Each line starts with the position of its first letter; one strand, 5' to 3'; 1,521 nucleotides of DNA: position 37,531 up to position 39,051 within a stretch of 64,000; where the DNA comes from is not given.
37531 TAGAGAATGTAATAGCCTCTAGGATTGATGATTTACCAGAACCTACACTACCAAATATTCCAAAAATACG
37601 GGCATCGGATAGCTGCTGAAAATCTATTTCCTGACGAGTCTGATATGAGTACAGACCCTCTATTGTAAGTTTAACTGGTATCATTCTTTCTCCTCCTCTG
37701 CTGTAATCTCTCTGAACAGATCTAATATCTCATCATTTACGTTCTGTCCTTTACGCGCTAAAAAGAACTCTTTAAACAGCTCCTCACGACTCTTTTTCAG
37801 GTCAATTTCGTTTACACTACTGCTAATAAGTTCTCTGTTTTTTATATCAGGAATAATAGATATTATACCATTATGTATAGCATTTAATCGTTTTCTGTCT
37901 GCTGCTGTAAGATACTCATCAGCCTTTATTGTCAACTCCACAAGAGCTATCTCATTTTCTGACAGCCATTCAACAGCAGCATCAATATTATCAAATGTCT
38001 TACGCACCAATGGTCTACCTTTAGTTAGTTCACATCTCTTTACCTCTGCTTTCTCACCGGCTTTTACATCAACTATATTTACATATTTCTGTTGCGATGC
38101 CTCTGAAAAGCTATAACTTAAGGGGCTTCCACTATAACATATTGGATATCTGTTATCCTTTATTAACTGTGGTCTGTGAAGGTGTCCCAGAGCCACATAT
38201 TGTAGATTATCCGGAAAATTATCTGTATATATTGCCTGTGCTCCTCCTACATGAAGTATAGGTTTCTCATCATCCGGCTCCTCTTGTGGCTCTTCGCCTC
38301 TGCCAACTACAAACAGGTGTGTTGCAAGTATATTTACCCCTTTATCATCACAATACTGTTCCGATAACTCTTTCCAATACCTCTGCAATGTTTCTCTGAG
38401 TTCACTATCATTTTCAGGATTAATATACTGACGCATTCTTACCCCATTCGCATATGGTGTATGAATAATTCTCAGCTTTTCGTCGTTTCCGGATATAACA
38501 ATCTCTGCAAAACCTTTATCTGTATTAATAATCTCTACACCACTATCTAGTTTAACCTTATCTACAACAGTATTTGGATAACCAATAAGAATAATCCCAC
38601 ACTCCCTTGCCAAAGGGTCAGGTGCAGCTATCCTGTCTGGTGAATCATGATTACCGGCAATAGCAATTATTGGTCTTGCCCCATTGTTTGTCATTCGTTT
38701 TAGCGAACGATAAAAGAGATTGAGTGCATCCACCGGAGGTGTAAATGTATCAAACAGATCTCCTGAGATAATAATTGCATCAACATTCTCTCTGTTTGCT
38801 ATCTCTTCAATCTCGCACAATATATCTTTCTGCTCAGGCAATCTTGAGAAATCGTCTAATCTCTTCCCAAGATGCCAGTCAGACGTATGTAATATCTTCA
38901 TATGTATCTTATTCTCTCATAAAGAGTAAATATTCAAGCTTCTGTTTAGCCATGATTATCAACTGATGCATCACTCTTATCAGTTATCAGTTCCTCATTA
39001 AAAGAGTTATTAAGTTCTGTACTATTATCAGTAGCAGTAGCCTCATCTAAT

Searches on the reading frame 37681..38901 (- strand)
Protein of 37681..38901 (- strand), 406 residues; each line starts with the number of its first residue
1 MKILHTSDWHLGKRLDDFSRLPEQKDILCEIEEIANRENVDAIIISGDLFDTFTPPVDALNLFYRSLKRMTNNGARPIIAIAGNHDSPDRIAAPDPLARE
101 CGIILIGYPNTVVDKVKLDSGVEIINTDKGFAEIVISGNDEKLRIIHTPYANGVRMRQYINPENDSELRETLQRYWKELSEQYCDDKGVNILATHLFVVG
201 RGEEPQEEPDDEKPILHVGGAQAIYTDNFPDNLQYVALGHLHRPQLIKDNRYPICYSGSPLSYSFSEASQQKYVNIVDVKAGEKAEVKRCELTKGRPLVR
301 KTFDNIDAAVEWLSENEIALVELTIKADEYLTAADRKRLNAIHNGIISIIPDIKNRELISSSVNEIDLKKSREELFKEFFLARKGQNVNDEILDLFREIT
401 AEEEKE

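Call 10: search_protein_families(library=pfam, proteins=[window:37681-38901:-], max_evalue=0.001)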
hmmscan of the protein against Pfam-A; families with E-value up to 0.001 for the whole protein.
window:37681-38901:- (406 aa): 2 families
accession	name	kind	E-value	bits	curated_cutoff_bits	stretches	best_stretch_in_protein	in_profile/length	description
PF00149.33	Metallophos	-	5e-16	60.1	21.5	1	1-244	1-191/191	Calcineurin-like phosphoesterase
PF12850.12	Metallophos_2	-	2.6e-08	34.5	27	1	1-268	1-143/154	Calcineurin-like phosphoesterase superfamily domain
